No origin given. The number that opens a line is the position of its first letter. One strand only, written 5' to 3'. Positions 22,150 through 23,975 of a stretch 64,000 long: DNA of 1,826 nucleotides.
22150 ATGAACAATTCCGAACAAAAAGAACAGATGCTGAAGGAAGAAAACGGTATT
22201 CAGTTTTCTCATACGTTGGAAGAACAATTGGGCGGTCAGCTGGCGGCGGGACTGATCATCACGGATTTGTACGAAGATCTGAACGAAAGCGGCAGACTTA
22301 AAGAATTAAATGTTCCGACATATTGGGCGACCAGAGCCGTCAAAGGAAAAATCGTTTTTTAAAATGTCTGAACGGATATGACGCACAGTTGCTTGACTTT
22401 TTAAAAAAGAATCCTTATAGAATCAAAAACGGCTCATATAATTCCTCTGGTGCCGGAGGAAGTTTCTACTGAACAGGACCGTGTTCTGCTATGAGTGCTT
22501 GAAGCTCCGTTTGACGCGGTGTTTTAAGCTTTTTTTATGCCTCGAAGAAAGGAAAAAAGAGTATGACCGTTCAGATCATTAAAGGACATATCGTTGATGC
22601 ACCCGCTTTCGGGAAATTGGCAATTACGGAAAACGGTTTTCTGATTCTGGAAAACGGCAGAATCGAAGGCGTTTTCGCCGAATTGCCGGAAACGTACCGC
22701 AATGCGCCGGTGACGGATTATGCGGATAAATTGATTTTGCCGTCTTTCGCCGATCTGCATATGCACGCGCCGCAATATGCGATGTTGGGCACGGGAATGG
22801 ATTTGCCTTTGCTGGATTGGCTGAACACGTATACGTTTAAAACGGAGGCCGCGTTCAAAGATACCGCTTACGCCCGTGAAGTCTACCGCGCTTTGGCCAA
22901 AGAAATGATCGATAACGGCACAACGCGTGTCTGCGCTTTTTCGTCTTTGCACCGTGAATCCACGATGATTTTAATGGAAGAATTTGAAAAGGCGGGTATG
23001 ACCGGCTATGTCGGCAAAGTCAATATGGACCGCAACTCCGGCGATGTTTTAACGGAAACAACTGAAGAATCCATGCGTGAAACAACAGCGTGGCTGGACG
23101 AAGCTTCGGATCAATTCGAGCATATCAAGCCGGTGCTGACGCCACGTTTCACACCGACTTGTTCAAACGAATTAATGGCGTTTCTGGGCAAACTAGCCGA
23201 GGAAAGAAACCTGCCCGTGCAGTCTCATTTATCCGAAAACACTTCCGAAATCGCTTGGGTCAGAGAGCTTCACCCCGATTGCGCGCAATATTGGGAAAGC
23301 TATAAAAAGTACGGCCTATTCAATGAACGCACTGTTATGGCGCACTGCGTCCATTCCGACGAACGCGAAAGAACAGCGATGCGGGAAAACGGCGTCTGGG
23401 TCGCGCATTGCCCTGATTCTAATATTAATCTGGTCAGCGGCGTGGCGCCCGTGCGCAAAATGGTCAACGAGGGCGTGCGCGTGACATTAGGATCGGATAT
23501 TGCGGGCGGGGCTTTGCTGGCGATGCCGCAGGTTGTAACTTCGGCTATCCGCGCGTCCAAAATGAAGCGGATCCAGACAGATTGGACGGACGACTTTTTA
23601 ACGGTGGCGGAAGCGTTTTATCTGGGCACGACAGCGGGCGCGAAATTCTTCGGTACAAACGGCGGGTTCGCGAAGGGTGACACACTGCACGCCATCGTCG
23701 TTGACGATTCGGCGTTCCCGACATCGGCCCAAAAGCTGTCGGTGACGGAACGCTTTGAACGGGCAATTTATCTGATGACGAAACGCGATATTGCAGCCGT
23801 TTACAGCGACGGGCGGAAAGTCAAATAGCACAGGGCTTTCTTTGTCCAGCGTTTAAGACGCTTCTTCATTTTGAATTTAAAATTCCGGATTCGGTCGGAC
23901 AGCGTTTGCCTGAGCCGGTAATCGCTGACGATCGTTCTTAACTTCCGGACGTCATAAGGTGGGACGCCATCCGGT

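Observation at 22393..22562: Guanine-type purine riboswitch in the leader of a guanine deaminase gene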

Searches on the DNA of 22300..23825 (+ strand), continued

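Call 60: search_with_rna_model(model_id=R1, sources=[L046, L047, L048, L049, L050, L051, L052, L053, L054, L055], max_evalue=1)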
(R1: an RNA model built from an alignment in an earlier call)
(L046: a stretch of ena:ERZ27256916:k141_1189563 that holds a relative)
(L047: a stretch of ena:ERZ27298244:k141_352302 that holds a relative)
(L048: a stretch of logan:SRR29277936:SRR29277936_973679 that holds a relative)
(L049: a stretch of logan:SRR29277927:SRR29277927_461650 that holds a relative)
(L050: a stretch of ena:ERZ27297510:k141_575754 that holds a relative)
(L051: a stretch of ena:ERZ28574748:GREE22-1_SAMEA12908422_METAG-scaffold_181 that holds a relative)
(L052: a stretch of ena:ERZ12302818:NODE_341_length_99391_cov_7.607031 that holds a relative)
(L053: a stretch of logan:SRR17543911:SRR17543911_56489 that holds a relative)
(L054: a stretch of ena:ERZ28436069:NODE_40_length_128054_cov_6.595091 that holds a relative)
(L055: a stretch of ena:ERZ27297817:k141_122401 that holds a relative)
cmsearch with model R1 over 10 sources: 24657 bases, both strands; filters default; matches with E-value up to 1: 7.
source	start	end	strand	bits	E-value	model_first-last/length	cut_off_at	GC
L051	455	520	+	74.1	1.2e-18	1-66/66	no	0.39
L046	471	536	+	69.5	2.2e-17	1-66/66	no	0.44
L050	476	536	+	63.3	1.2e-15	1-66/66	no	0.41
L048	474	536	+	62.3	2.4e-15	1-66/66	no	0.48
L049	474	536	+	61.9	2.9e-15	1-66/66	no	0.49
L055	477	538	+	27.8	1.2e-05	1-66/66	no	0.56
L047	481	536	+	25.7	4.5e-05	1-66/66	no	0.64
